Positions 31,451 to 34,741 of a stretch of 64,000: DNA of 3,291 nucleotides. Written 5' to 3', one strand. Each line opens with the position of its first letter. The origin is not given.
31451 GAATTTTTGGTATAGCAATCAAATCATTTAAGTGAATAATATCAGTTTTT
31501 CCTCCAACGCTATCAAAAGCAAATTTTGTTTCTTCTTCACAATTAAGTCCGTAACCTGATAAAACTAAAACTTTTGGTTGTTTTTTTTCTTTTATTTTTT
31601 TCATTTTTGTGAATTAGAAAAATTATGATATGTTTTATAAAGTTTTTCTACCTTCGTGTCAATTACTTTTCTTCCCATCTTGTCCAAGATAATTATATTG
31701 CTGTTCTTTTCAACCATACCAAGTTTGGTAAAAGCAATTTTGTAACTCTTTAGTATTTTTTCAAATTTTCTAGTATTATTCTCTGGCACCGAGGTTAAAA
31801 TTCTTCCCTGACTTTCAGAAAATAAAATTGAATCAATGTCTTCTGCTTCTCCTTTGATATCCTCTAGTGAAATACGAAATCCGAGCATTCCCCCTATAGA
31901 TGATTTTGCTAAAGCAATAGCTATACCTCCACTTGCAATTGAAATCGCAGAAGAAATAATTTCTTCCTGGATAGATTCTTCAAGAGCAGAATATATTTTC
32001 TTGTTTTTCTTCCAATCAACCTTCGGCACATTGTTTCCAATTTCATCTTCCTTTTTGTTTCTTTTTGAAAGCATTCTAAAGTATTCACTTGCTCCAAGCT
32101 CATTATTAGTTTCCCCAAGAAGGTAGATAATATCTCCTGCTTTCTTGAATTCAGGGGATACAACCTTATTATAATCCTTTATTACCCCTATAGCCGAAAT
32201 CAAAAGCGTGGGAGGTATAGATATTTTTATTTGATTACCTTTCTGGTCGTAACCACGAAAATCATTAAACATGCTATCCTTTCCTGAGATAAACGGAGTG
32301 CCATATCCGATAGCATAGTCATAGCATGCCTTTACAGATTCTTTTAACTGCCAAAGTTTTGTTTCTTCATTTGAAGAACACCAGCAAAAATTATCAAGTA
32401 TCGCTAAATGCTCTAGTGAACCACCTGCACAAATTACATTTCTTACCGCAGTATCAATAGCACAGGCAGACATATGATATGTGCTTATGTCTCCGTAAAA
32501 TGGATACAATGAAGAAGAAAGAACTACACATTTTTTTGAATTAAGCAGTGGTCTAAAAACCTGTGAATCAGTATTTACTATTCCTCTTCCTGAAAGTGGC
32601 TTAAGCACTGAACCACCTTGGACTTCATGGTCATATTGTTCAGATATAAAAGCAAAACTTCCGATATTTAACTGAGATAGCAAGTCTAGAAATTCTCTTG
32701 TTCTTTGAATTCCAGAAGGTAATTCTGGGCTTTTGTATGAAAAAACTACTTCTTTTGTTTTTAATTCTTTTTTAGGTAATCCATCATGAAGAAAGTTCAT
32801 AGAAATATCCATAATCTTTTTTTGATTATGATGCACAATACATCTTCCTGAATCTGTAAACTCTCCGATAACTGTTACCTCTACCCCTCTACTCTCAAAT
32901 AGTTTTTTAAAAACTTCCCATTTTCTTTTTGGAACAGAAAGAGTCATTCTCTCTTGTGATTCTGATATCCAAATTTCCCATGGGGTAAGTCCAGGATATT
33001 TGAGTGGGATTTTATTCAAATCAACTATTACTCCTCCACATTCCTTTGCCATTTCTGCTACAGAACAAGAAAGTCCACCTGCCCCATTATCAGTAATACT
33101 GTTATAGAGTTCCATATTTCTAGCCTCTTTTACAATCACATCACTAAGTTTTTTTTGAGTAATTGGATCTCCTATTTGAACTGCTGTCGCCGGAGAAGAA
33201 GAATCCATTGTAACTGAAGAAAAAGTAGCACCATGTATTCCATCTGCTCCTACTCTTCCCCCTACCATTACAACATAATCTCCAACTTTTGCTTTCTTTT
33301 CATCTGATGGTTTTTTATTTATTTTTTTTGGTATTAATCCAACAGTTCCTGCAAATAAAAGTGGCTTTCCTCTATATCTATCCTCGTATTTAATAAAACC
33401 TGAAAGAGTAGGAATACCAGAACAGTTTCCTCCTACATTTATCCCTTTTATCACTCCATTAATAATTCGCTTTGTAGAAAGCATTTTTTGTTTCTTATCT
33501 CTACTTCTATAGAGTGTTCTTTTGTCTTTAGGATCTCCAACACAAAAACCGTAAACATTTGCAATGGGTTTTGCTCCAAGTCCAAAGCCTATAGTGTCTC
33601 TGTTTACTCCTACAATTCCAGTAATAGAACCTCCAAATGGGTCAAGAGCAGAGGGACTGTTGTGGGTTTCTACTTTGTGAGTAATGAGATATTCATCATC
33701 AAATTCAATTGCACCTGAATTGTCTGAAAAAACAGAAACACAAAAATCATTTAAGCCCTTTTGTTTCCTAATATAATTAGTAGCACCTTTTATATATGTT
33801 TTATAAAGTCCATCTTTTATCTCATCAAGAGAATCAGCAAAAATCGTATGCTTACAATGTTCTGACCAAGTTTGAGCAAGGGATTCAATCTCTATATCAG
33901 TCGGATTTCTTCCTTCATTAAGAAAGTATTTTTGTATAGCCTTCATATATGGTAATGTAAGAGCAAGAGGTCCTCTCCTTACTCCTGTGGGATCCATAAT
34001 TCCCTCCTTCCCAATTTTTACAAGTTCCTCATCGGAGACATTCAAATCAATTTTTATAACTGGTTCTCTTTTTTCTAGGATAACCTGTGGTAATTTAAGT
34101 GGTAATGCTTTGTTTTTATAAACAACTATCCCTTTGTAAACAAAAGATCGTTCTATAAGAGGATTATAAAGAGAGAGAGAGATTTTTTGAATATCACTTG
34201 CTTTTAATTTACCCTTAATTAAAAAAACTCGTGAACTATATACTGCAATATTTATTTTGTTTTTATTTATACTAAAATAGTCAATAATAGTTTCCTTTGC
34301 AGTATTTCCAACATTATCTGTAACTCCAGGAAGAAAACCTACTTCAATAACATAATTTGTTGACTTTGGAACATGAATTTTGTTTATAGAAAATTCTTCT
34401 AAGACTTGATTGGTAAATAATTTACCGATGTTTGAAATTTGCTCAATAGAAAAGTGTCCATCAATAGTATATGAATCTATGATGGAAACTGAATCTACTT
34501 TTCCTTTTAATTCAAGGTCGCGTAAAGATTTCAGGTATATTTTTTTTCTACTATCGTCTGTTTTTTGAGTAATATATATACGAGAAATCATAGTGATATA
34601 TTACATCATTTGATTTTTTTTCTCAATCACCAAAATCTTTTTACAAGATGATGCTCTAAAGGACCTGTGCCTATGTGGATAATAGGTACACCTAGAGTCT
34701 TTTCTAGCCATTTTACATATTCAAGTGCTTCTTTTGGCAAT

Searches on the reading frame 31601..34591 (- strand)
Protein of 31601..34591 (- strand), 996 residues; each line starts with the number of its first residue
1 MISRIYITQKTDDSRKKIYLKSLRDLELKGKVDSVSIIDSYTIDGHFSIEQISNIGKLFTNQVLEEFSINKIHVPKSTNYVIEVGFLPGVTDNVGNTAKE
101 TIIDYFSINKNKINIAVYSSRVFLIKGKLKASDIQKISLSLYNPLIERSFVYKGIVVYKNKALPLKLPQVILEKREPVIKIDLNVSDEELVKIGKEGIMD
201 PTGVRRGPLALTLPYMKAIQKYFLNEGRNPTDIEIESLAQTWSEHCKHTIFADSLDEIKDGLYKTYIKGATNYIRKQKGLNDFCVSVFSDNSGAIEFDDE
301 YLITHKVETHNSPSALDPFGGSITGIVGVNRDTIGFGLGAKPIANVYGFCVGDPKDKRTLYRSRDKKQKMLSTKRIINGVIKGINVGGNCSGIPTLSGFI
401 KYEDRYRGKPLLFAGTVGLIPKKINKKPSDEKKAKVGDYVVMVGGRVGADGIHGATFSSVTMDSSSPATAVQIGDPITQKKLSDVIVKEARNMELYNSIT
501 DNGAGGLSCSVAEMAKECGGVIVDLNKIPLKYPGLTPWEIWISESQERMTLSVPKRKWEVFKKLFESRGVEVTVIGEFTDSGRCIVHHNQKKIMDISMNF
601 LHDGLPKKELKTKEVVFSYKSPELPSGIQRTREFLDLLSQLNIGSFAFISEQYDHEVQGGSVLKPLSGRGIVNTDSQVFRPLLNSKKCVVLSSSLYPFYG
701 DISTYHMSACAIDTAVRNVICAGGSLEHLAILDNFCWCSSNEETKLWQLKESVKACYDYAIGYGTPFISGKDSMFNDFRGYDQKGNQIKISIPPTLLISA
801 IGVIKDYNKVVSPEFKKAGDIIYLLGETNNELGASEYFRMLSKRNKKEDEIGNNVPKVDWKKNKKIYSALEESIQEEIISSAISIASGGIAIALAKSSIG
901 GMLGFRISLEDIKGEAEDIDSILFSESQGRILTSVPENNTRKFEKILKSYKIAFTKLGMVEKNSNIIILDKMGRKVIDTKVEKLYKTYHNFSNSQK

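Call 46: search_protein_families(library=pfam, proteins=[window:31601-34591:-], max_evalue=0.00001)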
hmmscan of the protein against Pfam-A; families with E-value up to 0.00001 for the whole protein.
window:31601-34591:- (996 aa): 3 families
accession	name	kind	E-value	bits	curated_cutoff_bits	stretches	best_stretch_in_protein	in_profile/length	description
PF02769.27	AIRS_C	-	2.2e-45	155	23.1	2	435-587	1-154/156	AIR synthase related protein, C-terminal domain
PF00586.29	AIRS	-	3.5e-18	66.5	24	1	290-420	2-112/112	AIR synthase related protein, N-terminal domain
PF18072.6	FGAR-AT_linker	-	1.1e-13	51.9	26.6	1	209-248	10-49/50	Formylglycinamide ribonucleotide amidotransferase linker domain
